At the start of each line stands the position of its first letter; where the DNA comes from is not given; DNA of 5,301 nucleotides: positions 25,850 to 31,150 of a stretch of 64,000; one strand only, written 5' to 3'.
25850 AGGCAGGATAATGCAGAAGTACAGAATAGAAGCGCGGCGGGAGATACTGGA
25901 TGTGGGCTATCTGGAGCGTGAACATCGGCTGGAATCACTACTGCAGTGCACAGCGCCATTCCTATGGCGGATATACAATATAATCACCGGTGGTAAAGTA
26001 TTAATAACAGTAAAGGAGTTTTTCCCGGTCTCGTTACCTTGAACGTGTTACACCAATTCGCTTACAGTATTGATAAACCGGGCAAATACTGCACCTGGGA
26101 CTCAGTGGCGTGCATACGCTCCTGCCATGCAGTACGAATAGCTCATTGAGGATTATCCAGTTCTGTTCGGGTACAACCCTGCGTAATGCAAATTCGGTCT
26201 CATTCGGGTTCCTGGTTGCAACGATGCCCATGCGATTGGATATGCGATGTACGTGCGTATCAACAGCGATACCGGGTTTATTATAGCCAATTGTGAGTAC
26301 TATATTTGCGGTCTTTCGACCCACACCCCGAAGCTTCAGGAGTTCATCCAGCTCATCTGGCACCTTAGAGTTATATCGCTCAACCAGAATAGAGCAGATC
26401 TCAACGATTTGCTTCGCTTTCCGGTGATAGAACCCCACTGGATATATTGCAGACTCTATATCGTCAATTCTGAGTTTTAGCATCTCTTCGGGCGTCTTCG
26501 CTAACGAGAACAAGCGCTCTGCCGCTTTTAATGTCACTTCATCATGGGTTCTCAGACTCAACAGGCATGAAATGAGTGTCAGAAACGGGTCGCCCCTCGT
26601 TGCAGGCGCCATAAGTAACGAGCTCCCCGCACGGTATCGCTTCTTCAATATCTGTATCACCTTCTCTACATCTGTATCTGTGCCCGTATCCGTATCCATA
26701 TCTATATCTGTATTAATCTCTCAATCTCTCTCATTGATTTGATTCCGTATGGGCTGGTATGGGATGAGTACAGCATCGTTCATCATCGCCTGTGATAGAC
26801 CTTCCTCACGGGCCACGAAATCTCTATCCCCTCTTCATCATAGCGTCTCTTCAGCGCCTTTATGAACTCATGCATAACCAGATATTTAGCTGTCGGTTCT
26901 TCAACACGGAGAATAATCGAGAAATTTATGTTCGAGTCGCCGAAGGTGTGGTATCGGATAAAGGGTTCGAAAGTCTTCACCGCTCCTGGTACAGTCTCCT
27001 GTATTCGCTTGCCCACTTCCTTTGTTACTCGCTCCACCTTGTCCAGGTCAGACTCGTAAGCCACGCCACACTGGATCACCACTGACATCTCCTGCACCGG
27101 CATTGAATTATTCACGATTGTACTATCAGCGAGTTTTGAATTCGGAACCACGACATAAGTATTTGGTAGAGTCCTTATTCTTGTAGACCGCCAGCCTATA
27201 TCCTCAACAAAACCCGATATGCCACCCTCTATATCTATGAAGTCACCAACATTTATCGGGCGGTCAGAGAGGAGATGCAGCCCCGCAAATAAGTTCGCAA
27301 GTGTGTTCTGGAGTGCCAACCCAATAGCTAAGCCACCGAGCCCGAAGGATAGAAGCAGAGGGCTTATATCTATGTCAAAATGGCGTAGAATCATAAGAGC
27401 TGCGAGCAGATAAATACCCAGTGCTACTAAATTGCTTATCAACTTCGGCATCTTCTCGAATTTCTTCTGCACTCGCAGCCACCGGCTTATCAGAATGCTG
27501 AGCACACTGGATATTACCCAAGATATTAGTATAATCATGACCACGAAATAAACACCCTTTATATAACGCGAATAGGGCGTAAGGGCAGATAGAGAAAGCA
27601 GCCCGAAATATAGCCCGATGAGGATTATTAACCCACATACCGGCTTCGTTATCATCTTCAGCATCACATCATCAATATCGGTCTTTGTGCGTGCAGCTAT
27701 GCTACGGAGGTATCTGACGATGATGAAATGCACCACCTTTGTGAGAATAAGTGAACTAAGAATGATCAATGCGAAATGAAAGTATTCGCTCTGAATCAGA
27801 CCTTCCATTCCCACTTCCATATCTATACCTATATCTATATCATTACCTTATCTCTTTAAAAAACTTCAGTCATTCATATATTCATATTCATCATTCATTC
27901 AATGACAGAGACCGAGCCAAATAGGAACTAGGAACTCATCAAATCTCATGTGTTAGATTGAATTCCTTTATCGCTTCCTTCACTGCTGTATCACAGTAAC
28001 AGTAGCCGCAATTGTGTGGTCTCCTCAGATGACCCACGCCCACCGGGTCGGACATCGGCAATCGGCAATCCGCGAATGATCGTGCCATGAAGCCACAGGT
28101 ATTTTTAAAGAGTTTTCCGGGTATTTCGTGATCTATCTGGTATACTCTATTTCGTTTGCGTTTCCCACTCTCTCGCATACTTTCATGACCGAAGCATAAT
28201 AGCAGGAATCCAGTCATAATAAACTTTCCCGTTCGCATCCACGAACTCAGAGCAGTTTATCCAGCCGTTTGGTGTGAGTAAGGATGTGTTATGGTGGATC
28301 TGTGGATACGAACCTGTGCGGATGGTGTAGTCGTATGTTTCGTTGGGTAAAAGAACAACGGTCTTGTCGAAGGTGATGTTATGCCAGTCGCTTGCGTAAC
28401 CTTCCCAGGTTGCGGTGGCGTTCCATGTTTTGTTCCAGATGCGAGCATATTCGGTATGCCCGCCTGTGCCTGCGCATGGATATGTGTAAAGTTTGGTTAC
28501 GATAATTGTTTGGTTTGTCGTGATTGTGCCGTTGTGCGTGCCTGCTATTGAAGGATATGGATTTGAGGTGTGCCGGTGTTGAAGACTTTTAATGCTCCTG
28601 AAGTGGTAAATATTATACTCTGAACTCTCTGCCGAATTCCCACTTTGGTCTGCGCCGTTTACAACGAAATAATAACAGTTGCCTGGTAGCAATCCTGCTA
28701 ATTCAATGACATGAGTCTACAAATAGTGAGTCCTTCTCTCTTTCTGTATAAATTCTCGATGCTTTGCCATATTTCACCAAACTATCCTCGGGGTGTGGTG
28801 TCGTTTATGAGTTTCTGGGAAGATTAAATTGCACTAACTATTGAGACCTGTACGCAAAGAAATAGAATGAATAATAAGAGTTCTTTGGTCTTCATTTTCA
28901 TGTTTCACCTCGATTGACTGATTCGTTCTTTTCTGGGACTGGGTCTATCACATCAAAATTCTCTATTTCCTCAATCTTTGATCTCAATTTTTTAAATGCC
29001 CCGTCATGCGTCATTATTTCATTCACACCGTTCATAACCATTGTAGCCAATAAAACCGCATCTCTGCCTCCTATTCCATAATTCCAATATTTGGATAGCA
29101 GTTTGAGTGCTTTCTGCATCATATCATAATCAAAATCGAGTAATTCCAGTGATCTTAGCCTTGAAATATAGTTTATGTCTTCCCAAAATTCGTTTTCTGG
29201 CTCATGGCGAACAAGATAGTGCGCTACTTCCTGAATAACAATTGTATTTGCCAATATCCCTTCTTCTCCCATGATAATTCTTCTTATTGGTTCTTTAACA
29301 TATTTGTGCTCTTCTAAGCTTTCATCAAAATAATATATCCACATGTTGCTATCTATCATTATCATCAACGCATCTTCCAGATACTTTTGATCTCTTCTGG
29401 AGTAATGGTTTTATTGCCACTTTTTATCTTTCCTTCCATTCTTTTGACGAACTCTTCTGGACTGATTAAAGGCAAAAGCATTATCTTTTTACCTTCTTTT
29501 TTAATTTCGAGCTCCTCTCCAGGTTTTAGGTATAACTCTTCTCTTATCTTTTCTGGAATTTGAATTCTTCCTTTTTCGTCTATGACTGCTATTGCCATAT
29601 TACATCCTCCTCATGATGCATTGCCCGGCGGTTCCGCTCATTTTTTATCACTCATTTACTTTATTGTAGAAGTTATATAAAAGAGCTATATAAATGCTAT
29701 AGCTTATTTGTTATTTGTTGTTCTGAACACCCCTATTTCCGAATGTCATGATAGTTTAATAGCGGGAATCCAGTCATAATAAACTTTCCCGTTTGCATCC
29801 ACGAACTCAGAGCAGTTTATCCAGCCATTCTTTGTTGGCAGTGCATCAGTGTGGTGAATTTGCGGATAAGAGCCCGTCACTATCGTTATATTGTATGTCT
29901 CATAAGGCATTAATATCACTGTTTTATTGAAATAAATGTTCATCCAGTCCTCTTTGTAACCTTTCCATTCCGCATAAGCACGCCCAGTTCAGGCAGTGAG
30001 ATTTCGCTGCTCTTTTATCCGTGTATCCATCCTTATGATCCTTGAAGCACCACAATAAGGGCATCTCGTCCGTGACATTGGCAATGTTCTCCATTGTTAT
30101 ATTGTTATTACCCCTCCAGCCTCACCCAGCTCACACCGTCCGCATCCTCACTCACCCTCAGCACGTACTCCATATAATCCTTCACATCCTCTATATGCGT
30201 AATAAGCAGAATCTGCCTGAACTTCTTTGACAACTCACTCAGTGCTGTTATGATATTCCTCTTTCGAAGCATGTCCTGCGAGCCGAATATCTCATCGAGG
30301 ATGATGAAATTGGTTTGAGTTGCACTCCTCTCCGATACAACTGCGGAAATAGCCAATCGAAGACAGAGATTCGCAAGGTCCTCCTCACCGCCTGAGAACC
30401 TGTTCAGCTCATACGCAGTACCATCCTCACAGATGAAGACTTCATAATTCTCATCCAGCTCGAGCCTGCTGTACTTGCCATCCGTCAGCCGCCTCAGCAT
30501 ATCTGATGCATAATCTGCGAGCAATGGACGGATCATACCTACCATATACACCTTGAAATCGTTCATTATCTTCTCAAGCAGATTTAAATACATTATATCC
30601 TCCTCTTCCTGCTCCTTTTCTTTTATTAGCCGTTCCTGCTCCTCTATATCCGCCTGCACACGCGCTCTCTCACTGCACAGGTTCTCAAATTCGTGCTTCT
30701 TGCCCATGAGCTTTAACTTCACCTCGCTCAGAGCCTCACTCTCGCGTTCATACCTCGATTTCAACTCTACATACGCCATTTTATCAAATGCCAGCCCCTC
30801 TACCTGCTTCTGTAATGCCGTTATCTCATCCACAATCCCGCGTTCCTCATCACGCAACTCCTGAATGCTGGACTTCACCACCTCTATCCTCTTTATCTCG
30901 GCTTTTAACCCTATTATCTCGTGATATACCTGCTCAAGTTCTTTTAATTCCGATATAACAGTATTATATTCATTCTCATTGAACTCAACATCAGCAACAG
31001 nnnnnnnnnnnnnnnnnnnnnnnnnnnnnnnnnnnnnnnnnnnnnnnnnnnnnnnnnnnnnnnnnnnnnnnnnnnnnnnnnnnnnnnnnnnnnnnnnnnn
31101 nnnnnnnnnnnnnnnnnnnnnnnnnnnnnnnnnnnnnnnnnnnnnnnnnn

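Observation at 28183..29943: Degenerate inverted paralog of the surface-protein locus with vapBC in place of the middle gene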

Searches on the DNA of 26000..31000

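Call 66: search_rna_families(source=window, start=26000, end=31000, threshold=evalue, max_evalue=1)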
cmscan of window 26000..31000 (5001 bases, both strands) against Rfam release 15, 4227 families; matches with E-value up to 1: 1.
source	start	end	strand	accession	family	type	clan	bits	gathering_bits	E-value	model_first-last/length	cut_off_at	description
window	30402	30456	-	RF01138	sR23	Gene; snRNA; snoRNA; CD-box;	-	17.3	45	0.56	1-54/54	no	Small nucleolar RNA sR23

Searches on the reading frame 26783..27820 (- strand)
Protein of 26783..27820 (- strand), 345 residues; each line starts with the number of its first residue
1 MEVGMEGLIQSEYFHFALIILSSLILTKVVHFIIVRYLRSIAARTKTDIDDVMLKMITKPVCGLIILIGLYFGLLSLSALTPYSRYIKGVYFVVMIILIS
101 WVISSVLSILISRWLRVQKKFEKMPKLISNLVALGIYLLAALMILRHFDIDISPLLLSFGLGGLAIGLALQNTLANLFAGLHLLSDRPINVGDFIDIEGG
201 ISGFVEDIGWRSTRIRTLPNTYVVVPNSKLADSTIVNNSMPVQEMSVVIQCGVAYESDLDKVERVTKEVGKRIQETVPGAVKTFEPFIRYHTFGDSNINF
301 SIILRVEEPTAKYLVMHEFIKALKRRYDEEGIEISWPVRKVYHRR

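Call 4: search_protein_families(library=pfam, proteins=[window:26783-27820:-], max_evalue=0.01)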
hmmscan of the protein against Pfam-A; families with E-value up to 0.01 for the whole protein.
window:26783-27820:- (345 aa): 3 families
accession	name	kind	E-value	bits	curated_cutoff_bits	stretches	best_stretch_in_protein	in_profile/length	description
PF00924.24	MS_channel_2nd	-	8.4e-21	74.3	20.2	1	172-239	1-67/68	Mechanosensitive ion channel, beta-domain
PF21082.3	MS_channel_3rd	-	5e-09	36.9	21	1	247-334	1-88/88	Mechanosensitive ion channel MscS, C-terminal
PF21088.3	MS_channel_1st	-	4.3e-08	33.4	23.1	1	130-171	1-42/42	Mechanosensitive ion channel, transmembrane helices 2/3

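Call 68: find_homologous_proteins(query=window:26783-27820:-, max_evalue=1e-50)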
Query window:26783-27820:- (345 aa): 3035 proteins with E <= 1e-50 among 8000 candidates; the best 120 are listed.
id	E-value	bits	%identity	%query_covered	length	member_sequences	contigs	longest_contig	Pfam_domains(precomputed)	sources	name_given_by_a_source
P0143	7.8e-217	737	99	100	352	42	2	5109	PF21088.3,PF00924.25,PF21082.3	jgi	-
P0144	5.0e-202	688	92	100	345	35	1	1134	PF21088.3,PF00924.25,PF21082.3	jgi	-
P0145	3.9e-167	573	74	99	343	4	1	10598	PF21088.3,PF00924.25,PF21082.3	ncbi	-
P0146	6.7e-167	573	72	100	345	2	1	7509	PF21088.3,PF00924.25,PF21082.3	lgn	-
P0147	6.8e-163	559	71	100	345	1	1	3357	PF21088.3,PF00924.25,PF21082.3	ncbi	-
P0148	6.0e-162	556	71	99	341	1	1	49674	PF21088.3,PF00924.25,PF21082.3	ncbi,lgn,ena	-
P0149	2.0e-161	555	72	99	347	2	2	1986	PF21088.3,PF00924.25,PF21082.3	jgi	jgi:small-conductance mechanosensitive channel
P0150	3.5e-160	551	70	99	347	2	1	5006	PF21088.3,PF00924.25,PF21082.3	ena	-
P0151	6.5e-160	550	70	99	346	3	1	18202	PF21088.3,PF00924.25,PF21082.3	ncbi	-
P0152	2.1e-159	548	71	99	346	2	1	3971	PF21088.3,PF00924.25,PF21082.3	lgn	-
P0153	8.2e-159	546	70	99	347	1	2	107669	PF21088.3,PF00924.25,PF21082.3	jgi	-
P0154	9.8e-159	546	72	98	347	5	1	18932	PF21088.3,PF00924.25,PF21082.3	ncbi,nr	ncbi:MAG TPA: mechanosensitive ion channel protein MscS [Methanophagales archaeon]|nr:mechanosensiti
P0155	1.6e-158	545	70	99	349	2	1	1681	PF21088.3,PF00924.25,PF21082.3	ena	-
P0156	3.4e-158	544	71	98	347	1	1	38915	PF21088.3,PF00924.25,PF21082.3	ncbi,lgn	-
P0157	8.3e-158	543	70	99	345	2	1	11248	PF21088.3,PF00924.25,PF21082.3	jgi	-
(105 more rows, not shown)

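Call 69: find_encoding_contigs(protein=P0143, flank=8000, max_places=6)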
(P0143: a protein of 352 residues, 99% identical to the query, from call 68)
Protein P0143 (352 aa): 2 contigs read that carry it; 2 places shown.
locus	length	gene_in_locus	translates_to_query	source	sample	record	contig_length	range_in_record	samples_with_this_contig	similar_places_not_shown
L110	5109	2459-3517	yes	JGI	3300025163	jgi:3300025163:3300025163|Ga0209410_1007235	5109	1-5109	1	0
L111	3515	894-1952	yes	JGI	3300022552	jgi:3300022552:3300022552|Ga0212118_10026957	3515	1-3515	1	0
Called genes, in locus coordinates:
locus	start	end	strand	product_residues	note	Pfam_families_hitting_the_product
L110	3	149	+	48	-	?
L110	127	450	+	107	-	-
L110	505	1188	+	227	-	-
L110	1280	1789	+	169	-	PF18967:PycTM (faint)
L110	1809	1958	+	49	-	-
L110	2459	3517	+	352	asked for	PF21088:MS_channel_1st, PF00924:MS_channel_2nd, PF21082:MS_channel_3rd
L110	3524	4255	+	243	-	PF00730:HhH-GPD, PF00633:HHH (faint)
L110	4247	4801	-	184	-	PF01947:Rv2949c-like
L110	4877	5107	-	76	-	?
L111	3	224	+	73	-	?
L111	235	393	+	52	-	-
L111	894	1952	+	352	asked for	PF21088:MS_channel_1st, PF00924:MS_channel_2nd, PF21082:MS_channel_3rd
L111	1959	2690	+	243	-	PF00730:HhH-GPD, PF00633:HHH (faint)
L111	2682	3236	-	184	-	PF01947:Rv2949c-like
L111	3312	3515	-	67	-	?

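Call 70: find_encoding_contigs(protein=P0148, flank=10000, max_places=3)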
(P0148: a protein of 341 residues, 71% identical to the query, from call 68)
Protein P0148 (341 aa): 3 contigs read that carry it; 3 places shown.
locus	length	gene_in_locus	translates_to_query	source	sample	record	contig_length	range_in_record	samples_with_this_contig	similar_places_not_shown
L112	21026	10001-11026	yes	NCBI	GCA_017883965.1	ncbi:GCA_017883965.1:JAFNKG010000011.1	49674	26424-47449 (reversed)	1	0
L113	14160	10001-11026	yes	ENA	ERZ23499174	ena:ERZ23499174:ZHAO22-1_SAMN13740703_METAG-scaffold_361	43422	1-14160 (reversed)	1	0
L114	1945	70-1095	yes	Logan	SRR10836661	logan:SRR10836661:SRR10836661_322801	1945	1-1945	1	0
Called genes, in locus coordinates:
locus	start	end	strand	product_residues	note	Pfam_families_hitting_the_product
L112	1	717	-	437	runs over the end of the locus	-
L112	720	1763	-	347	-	-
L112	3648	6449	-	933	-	PF00133:tRNA-synt_1, PF01406:tRNA-synt_1e (faint), PF09334:tRNA-synt_1g, PF13603:tRNA-synt_1_2, PF09334:tRNA-synt_1g (weak), PF08264:Anticodon_1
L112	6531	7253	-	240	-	PF01061:ABC2_membrane, PF12698:ABC2_membrane_3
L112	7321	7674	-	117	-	-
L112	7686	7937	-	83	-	-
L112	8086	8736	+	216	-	-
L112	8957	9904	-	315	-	PF00005:ABC_tran, PF13175:AAA_15 (faint), PF13304:AAA_21, PF13732:DrrA1-3_C (weak)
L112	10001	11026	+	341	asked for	PF21088:MS_channel_1st, PF00924:MS_channel_2nd, PF21082:MS_channel_3rd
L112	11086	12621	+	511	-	PF01837:HcyBio, PF00571:CBS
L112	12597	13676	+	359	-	PF04055:Radical_SAM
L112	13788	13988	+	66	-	-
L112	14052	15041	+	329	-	PF00348:polyprenyl_synt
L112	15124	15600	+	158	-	-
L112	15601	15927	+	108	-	PF00420:Oxidored_q2 (weak)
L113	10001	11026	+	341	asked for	PF21088:MS_channel_1st, PF00924:MS_channel_2nd, PF21082:MS_channel_3rd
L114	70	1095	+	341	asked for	PF21088:MS_channel_1st, PF00924:MS_channel_2nd, PF21082:MS_channel_3rd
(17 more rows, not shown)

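Call 71: find_encoding_contigs(protein=P0145, flank=10000, max_places=3)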
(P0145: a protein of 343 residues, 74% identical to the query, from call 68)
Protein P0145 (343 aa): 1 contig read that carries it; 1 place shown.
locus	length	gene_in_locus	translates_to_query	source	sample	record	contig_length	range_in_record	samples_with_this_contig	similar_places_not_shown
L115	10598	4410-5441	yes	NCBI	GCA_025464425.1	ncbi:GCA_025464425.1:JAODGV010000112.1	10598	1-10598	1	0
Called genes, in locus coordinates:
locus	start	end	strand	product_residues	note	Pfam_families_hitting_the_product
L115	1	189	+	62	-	?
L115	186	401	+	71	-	-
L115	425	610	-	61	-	-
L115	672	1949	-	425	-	PF00384:Molybdopterin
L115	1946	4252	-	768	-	PF18072:FGAR-AT_linker, PF00586:AIRS, PF02769:AIRS_C, PF00586:AIRS, PF02769:AIRS_C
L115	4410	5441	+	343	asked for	PF21088:MS_channel_1st, PF00924:MS_channel_2nd, PF21082:MS_channel_3rd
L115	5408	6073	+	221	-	PF00730:HhH-GPD, PF00633:HHH (weak), PF10576:EndIII_4Fe-2S (weak)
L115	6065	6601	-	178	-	PF01947:Rv2949c-like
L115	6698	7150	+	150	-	PF22023:Pus10_THUMP_arc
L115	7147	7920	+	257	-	PF21238:Pus10_C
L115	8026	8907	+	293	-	PF25213:HVO_A0261_N, PF08350:FilR1_middle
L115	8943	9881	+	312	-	PF01040:UbiA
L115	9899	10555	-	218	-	-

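Call 73: search_protein_families(library=pfam, proteins=[L110:127-450:+, L110:505-1188:+, L110:1280-1789:+, L110:1809-1958:+], max_evalue=0.1)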
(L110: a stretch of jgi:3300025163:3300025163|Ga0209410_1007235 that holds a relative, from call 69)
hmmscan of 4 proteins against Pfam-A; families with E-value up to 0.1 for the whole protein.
L110:127-450:+ (107 aa): 0 families

L110:505-1188:+ (227 aa): 2 families
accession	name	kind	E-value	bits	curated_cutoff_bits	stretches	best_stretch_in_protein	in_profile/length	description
PF16186.11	Arm_3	-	0.0025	17.8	28.8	0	57-82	18-43/53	Atypical Arm repeat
PF11243.13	DUF3045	-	0.051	14.2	27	1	71-112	18-58/88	Protein of unknown function (DUF3045)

L110:1280-1789:+ (169 aa): 2 families
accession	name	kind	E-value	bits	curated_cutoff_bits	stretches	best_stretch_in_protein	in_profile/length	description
PF15957.10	Comm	-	0.022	15.4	27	1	70-118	16-41/110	Commissureless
PF13630.11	SdpI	-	0.069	13.7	28.2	1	24-83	22-67/71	SdpI/YfhL protein family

L110:1809-1958:+ (49 aa): 1 family
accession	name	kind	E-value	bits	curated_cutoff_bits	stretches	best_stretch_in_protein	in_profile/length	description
PF20690.3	bDLD3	-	0.012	16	27.1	1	9-46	33-70/73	Bacterial Death-like domain 3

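Call 74: search_protein_families(library=padloc, proteins=[L110:127-450:+, L110:505-1188:+, L110:1280-1789:+, L110:1809-1958:+], max_evalue=0.1)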
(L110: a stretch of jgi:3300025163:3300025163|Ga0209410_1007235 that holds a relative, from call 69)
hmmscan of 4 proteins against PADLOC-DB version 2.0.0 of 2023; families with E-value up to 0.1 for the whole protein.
L110:127-450:+ (107 aa): 0 families

L110:505-1188:+ (227 aa): 1 family
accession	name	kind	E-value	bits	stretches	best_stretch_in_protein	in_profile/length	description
PDLC00516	JetC1|JetC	-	0.024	10.7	1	7-130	274-396/1098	DUF3584 domain; MukB-like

L110:1280-1789:+ (169 aa): 1 family
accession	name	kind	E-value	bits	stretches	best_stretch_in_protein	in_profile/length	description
PDLC02364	PycTM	-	0.0006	18.2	1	28-99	21-81/160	-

L110:1809-1958:+ (49 aa): 0 families

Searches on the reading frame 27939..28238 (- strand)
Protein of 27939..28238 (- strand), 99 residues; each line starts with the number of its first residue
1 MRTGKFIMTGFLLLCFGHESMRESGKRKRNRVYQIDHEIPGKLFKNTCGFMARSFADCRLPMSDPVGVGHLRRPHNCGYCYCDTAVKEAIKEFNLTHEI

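Call 4: search_protein_families(library=pfam, proteins=[window:27939-28238:-], max_evalue=0.01)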
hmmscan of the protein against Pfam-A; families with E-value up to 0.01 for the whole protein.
window:27939-28238:- (99 aa): 0 families
